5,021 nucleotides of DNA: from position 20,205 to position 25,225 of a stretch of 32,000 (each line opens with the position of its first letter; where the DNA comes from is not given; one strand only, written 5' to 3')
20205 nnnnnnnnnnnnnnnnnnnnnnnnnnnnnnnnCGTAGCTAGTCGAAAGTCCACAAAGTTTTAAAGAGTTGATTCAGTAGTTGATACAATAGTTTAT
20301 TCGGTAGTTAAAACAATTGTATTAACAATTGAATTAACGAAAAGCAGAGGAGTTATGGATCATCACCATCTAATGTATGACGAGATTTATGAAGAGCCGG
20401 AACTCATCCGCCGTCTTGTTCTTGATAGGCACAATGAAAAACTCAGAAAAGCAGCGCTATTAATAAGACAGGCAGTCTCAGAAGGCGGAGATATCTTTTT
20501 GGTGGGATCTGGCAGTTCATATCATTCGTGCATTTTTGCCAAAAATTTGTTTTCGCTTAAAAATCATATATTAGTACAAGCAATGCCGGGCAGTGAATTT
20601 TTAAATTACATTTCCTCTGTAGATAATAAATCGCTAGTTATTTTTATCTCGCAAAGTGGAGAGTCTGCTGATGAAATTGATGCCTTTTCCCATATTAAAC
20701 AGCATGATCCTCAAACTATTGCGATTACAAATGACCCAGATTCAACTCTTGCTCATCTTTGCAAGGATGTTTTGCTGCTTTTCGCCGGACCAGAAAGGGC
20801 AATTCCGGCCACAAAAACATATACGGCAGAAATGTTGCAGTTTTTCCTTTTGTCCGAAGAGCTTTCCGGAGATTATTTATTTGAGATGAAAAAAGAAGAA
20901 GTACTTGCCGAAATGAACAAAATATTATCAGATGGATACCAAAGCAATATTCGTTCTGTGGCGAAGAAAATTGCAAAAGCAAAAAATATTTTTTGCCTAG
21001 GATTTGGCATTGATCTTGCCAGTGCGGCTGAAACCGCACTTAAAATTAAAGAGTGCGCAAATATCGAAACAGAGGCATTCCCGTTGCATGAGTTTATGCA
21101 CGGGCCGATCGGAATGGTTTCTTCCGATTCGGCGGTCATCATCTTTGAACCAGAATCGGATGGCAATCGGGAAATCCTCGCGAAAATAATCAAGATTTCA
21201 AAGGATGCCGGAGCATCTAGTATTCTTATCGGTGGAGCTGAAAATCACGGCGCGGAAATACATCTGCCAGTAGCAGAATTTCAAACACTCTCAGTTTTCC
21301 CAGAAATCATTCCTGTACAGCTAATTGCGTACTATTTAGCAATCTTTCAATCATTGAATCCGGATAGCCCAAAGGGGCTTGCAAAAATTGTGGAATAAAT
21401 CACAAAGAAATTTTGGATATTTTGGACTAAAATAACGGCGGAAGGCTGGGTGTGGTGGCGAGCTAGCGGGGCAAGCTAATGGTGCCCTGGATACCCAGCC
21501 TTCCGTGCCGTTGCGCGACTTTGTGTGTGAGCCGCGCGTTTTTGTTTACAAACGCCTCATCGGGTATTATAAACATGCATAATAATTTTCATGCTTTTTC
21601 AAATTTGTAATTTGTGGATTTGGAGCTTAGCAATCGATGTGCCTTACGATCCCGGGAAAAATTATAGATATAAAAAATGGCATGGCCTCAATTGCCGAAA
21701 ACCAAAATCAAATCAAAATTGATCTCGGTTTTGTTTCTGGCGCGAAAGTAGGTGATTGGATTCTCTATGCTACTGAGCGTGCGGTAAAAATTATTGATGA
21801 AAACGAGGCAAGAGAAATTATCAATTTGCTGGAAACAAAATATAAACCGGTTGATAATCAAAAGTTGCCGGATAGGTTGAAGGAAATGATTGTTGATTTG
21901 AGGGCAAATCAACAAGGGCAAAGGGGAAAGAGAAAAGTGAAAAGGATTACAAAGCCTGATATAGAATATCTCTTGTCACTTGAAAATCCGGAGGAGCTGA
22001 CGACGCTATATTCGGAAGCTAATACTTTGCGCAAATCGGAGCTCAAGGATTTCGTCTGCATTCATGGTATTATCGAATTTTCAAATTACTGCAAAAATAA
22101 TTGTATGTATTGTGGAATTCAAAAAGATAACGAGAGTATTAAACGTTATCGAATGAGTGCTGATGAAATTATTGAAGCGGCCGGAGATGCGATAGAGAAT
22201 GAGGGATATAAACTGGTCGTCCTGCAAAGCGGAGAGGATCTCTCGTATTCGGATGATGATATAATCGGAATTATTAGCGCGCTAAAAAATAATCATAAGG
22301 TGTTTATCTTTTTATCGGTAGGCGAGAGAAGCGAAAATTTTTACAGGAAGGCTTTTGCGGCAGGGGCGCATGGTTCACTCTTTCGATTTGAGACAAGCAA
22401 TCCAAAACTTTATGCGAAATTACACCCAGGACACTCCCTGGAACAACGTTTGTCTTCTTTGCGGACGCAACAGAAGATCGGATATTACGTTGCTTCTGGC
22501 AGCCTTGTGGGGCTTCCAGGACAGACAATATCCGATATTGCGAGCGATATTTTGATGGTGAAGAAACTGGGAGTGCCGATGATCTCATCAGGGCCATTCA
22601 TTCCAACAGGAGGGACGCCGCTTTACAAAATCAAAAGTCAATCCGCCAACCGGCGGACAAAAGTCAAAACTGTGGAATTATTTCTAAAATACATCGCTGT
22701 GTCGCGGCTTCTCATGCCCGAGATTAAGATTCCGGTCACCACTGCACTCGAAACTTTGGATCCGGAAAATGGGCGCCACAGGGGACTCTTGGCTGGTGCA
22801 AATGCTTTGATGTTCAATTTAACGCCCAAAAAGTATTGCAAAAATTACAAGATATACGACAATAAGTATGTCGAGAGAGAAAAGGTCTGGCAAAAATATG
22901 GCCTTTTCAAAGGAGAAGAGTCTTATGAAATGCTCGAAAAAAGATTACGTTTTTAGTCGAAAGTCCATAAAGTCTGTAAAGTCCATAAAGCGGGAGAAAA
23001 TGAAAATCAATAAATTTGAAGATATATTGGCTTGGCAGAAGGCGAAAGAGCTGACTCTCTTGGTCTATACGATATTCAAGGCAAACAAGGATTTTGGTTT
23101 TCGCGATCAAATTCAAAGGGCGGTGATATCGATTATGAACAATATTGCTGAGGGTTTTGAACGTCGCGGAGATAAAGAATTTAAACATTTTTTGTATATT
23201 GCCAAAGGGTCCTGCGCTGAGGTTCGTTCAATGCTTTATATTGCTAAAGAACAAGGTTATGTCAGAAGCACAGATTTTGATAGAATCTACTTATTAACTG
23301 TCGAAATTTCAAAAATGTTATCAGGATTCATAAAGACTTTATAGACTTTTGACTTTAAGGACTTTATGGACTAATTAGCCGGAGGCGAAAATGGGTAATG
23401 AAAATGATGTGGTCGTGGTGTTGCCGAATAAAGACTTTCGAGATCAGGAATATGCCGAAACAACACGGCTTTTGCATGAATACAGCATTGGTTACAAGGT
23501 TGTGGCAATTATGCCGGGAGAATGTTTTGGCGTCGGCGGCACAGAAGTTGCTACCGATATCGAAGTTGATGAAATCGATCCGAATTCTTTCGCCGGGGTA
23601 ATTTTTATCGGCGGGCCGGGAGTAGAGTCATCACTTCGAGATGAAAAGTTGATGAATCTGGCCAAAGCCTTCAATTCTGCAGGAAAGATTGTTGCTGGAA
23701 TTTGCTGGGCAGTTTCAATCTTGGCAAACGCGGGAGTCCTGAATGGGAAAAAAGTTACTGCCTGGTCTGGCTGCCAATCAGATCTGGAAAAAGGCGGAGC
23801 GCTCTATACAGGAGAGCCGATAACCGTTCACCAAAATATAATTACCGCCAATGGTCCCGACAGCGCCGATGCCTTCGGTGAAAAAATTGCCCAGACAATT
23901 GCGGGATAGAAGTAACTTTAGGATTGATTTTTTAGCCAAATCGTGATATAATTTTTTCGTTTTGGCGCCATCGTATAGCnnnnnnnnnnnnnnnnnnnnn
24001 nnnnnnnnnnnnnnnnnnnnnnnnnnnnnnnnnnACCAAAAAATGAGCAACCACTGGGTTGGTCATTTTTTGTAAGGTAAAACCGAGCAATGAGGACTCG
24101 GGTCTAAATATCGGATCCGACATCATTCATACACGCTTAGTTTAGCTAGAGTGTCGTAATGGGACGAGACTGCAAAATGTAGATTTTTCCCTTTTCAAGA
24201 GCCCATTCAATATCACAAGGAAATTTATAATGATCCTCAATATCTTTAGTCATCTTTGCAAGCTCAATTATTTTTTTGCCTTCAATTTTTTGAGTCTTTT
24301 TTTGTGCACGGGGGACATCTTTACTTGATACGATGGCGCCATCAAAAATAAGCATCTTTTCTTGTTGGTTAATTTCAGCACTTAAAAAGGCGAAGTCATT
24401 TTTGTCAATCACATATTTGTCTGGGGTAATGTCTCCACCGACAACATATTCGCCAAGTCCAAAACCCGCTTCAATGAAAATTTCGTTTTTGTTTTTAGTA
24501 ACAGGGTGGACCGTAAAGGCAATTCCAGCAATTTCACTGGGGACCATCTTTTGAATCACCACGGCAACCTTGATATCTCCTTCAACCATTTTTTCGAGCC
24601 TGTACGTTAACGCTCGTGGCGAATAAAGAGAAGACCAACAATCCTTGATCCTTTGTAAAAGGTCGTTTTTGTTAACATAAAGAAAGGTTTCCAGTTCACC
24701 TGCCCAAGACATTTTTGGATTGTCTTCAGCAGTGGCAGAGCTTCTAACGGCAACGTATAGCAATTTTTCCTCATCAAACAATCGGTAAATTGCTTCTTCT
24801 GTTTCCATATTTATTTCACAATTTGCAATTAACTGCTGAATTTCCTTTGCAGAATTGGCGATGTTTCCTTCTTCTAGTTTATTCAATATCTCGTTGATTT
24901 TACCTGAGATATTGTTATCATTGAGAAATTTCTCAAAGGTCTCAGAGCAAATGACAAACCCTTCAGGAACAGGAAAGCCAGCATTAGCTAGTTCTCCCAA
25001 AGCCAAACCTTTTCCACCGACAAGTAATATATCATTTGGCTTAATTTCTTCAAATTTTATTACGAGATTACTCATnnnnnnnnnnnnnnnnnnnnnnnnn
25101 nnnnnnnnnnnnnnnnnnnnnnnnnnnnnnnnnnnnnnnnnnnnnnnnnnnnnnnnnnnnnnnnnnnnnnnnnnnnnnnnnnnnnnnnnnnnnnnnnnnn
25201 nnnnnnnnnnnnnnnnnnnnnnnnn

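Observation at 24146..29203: Five-gene phospho-histidine cluster: PAS kinase, REC-only regulator, and a split PEP-utilising phosphotransferase interrupted by a histidine-phosphatase-family gene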

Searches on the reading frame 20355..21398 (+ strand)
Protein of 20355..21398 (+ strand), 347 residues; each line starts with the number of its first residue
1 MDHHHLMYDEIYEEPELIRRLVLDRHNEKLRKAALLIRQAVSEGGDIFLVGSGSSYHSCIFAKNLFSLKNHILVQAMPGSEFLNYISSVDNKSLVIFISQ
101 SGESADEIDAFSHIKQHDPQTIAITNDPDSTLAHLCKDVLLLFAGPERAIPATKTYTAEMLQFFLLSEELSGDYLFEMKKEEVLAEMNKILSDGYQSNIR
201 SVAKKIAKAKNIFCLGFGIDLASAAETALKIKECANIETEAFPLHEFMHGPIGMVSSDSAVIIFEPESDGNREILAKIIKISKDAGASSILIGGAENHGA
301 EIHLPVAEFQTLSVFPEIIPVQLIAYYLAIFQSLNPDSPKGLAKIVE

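Call 59: search_protein_families(library=pfam, proteins=[window:20355-21398:+], max_evalue=0.01)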
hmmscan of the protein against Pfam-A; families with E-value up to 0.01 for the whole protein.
window:20355-21398:+ (347 aa): 2 families
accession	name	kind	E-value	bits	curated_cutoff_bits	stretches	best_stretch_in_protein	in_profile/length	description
PF01380.27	SIS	-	1.5e-32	112.6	25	2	46-161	7-123/131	SIS domain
PF13580.11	SIS_2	-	6.8e-09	36.3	27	1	22-64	13-52/138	SIS domain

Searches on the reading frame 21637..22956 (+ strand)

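Call 59: search_protein_families(library=pfam, proteins=[window:21637-22956:+], max_evalue=0.01)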
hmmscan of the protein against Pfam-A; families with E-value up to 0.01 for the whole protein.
window:21637-22956:+ (439 aa): 3 families
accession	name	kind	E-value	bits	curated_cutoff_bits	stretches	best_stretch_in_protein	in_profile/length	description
PF04055.27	Radical_SAM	-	3.7e-18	66.7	29.5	1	146-303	1-161/166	Radical SAM superfamily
PF01455.23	HupF_HypC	-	1.7e-14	54.1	28.5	1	1-65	1-65/65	HupF/HypC family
PF06968.18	BATS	-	0.0096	16.5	22.2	0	338-410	15-73/88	Biotin and Thiamin Synthesis associated domain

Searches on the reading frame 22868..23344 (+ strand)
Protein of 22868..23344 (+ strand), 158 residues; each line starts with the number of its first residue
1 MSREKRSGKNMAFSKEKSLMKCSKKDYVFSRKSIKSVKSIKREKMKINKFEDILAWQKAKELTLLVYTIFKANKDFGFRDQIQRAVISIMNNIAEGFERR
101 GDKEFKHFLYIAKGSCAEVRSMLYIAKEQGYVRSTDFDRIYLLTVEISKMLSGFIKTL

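Call 59: search_protein_families(library=pfam, proteins=[window:22868-23344:+], max_evalue=0.01)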
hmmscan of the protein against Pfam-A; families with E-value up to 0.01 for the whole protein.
window:22868-23344:+ (158 aa): 1 family
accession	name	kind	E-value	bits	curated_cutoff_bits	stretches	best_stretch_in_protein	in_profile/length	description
PF05635.17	23S_rRNA_IVP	-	8.9e-35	119.6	33.8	1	51-153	1-106/106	23S rRNA-intervening sequence protein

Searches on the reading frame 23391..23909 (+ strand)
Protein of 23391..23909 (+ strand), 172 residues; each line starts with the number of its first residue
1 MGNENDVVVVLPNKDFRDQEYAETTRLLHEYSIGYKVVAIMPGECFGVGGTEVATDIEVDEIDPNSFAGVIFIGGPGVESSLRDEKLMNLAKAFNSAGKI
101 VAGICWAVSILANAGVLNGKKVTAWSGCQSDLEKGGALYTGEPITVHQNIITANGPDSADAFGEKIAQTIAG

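Call 59: search_protein_families(library=pfam, proteins=[window:23391-23909:+], max_evalue=0.01)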
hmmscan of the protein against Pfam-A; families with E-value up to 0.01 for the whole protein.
window:23391-23909:+ (172 aa): 1 family
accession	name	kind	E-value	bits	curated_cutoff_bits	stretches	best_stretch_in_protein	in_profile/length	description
PF01965.30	DJ-1_PfpI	-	2.7e-32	112.3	26.6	1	8-168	3-164/165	DJ-1/PfpI family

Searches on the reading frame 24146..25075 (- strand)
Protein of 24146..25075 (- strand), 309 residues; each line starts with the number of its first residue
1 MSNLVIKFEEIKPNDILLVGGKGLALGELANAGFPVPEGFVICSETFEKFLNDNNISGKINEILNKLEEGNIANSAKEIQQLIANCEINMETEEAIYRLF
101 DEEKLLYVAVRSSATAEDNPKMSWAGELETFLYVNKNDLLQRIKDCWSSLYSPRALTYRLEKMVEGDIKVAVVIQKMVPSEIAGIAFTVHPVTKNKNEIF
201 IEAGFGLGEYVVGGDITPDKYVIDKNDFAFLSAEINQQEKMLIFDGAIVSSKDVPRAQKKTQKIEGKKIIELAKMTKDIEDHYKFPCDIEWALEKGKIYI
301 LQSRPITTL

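Call 3: search_protein_families(library=pfam, proteins=[window:24146-25075:-], max_evalue=0.1)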
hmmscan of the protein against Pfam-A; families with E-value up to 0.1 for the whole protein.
window:24146-25075:- (309 aa): 1 family
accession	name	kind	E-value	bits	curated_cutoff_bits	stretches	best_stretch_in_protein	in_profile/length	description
PF01326.24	PPDK_N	-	2.6e-88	296.9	27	1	18-308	3-311/328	Pyruvate phosphate dikinase, AMP/ATP-binding domain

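Call 4: search_protein_families(library=ncbifam, proteins=[window:24146-25075:-], max_evalue=0.1)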
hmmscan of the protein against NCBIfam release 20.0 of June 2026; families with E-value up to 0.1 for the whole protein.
window:24146-25075:- (309 aa): 16 families
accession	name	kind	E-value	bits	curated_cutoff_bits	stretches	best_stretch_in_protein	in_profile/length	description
NF005057.0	PRK06464.1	equivalog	8.3e-90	301.9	598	1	2-308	4-337/798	phosphoenolpyruvate synthase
TIGR01418.1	PEP_synth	equivalog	9.5e-87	292.1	739.75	1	5-308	2-331/784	pyruvate, water dikinase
NF004878.0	PRK06241.1-3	subfamily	2e-79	267.7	945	1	1-309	1-314/891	phosphoenolpyruvate synthase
NF004877.0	PRK06241.1-2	subfamily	2.1e-73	248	866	1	1-309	1-315/869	phosphoenolpyruvate synthase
NF004881.0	PRK06241.2-2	equivalog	4.2e-71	240.4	883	1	14-309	14-313/898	phosphoenolpyruvate synthase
NF004879.0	PRK06241.1-4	equivalog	7e-69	232.9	976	1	1-309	1-315/868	phosphoenolpyruvate synthase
NF041857.1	RIF_Ptrans_rph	equivalog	2.4e-67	228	999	1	4-309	2-313/864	rifamycin-inactivating phosphotransferase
NF052631.1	prodigiosin_PigC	equivalog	2.9e-66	224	1300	1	12-308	9-299/883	prodigiosin ligase PigC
NF052632.1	undecylprod_RedH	equivalog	2.5e-60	204.4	1350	1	4-308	2-295/880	undecylprodigiosin ligase RedH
NF004883.0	PRK06241.2-4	equivalog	1.8e-54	185.3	1063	1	19-309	32-330/928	phosphoenolpyruvate synthase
NF004880.0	PRK06241.2-1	equivalog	1.5e-48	165.4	972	2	5-222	4-222/837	phosphoenolpyruvate synthase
NF000283.1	RPH_KJ151292.1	equivalog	2.5e-46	158.3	1700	1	3-309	4-316/865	rifamycin-inactivating phosphotransferase Rph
NF004882.0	PRK06241.2-3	equivalog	4.2e-34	117.8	850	1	19-309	12-279/827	phosphoenolpyruvate synthase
TIGR01828.1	pyru_phos_dikin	equivalog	2.1e-21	75.7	843.45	3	4-69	3-73/865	pyruvate, phosphate dikinase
NF004531.0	PRK05878.1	equivalog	2.1e-12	46.4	456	2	139-219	165-250/534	pyruvate, phosphate dikinase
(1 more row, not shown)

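Call 28: search_protein_families(library=padloc, proteins=[window:24146-25075:-], max_evalue=0.01)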
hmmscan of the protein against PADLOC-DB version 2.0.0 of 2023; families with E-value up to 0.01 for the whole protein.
window:24146-25075:- (309 aa): 1 family
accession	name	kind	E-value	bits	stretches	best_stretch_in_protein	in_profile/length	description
PDLC04191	HEC-01B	-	0.0091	14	0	38-104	13-74/192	-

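Call 63: search_solved_structures(query=window:24146-25075:-, max_evalue=0.00001, show_alignments=1)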
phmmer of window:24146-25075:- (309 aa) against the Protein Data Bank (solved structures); distinct sequences matched with E-value up to 0.00001: 17.
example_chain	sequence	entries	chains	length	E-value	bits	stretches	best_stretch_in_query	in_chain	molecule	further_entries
8a8e_A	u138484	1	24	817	3.7e-63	216.6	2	88-309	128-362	Phosphoenolpyruvate synthase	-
5hv6_A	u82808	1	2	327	6.8e-56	192.7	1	3-308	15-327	Phosphoenolpyruvate synthase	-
5fbs_A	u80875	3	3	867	2.2e-55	191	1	3-309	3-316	Phosphoenolpyruvate synthase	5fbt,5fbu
5hv1_A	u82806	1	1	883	2.3e-55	191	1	3-309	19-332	Phosphoenolpyruvate synthase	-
5hv2_A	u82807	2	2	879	2.4e-55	191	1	3-309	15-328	Phosphoenolpyruvate synthase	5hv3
9goj_A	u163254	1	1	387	2e-50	174.7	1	5-307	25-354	Phosphoenolpyruvate synthase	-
9dae_A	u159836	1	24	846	2.5e-48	167.9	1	5-249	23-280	Phosphoenolpyruvate synthase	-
2ols_A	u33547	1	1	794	3.6e-43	151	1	2-307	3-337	Phosphoenolpyruvate synthase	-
1dik_A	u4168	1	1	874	5.7e-13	51.8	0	2-58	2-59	PYRUVATE PHOSPHATE DIKINASE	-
9pzl_A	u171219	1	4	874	6e-13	51.8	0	2-58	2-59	Pyruvate, phosphate dikinase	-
1ggo_A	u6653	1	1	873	1.1e-12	50.9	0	5-58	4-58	PROTEIN (PYRUVATE, PHOSPHATE DIKINASE)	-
1kbl_A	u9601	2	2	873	1.1e-12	50.9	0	5-58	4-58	PYRUVATE PHOSPHATE DIKINASE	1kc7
2dik_A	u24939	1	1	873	3.4e-12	49.3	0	5-58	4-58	PROTEIN (PYRUVATE PHOSPHATE DIKINASE)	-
1jde_A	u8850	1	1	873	7.5e-12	48.2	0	5-58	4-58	PYRUVATE, PHOSPHATE DIKINASE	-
2r82_A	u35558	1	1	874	8.8e-12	47.9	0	2-58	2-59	Pyruvate, phosphate dikinase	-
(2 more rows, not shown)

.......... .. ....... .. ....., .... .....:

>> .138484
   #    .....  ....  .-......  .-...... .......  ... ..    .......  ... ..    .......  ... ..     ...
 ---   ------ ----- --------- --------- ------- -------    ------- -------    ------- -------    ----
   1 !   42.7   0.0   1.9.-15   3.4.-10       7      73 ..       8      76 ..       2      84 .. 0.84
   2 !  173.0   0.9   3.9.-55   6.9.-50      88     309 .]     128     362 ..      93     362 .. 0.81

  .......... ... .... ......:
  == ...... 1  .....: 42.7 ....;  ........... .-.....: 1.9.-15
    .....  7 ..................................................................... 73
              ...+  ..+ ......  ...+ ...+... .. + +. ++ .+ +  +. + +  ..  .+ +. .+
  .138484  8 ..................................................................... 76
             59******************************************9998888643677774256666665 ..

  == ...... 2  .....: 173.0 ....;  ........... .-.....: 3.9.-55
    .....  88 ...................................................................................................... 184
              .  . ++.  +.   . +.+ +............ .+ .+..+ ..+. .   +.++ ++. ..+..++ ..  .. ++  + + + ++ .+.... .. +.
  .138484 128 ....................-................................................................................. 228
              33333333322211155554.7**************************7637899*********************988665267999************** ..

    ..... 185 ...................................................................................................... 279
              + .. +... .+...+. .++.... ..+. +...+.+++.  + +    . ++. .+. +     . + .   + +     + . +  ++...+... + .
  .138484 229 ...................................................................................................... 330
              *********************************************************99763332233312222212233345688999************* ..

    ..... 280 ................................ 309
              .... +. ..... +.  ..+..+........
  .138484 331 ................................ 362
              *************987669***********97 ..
